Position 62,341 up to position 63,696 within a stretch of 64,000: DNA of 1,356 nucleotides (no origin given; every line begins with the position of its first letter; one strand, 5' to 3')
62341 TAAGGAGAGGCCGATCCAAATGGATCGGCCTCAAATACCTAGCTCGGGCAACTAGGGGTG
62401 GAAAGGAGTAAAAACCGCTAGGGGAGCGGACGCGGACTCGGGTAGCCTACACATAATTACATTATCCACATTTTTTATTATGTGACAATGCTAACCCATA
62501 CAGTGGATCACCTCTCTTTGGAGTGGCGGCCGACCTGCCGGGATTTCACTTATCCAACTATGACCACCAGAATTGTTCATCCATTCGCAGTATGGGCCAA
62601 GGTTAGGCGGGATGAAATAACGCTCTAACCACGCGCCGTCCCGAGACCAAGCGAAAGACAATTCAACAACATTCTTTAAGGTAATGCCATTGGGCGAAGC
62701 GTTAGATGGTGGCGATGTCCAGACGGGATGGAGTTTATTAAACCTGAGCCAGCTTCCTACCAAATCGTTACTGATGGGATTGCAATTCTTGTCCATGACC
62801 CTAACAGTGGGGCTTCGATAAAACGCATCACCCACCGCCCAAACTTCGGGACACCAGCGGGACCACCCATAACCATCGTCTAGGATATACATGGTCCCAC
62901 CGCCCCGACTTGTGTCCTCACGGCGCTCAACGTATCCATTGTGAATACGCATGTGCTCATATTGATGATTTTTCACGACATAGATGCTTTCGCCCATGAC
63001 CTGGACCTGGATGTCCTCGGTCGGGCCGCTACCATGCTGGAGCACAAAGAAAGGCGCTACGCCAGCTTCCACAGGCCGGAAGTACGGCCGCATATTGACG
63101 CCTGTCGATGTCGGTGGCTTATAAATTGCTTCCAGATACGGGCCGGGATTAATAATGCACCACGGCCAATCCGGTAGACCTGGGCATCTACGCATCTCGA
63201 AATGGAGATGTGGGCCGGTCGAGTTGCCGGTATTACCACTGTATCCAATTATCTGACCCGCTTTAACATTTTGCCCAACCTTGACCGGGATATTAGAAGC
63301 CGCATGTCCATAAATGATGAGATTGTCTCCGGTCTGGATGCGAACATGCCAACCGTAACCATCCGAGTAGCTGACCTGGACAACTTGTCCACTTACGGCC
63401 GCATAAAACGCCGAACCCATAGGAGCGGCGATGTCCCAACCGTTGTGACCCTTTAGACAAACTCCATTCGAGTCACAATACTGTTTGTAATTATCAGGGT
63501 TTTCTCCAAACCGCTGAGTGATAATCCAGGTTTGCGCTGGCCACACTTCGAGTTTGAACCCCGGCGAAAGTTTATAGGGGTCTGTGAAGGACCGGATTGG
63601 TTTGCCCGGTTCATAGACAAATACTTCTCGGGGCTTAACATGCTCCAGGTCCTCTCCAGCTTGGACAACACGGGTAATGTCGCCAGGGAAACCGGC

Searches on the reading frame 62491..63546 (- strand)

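Call 13: search_protein_families(library=phrogs, proteins=[window:62491-63546:-], max_evalue=0.001)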
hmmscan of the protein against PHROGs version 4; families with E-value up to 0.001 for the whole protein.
window:62491-63546:- (351 aa): 27 families (the best 25 are shown)
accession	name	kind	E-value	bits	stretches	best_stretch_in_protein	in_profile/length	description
phrog_7767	-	other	1.4e-24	87.9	1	22-141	9-122/194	metallo-endopeptidase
phrog_6700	-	lysis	1.7e-23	82.6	1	31-118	2623-2711/2898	endolysin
phrog_10030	-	tail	3.6e-23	81.9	1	34-121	1914-2008/2105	tail length tape measure protein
phrog_16615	-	other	5.3e-21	76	1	32-137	417-516/529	peptidase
phrog_3084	-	lysis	5.6e-19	69.5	1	34-153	24-149/468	endolysin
phrog_3578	-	lysis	2.7e-18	67.6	1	62-139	278-357/405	endolysin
phrog_21656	-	other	6.1e-18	65.2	1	32-140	635-745/1022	peptidase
phrog_880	-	lysis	6.7e-18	66.3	1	33-119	28-120/435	endolysin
phrog_28672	-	other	8.9e-18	65.1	1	33-123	287-378/397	metallo-endopeptidase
phrog_4070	-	tail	1.5e-17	64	1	20-120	611-711/989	tail length tape measure protein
phrog_23188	-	tail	6.3e-17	60.4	1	32-118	3160-3249/5002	tail length tape measure protein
phrog_167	-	tail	4.3e-15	55.6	1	23-126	1207-1291/1555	tail length tape measure protein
phrog_1067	-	head and packaging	5.9e-15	55.8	1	34-137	762-862/991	minor head protein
phrog_8537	-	unknown function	1.2e-13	52.1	1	34-120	16-102/384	-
phrog_14988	-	other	6.9e-13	49.9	1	34-119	33-127/272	peptidase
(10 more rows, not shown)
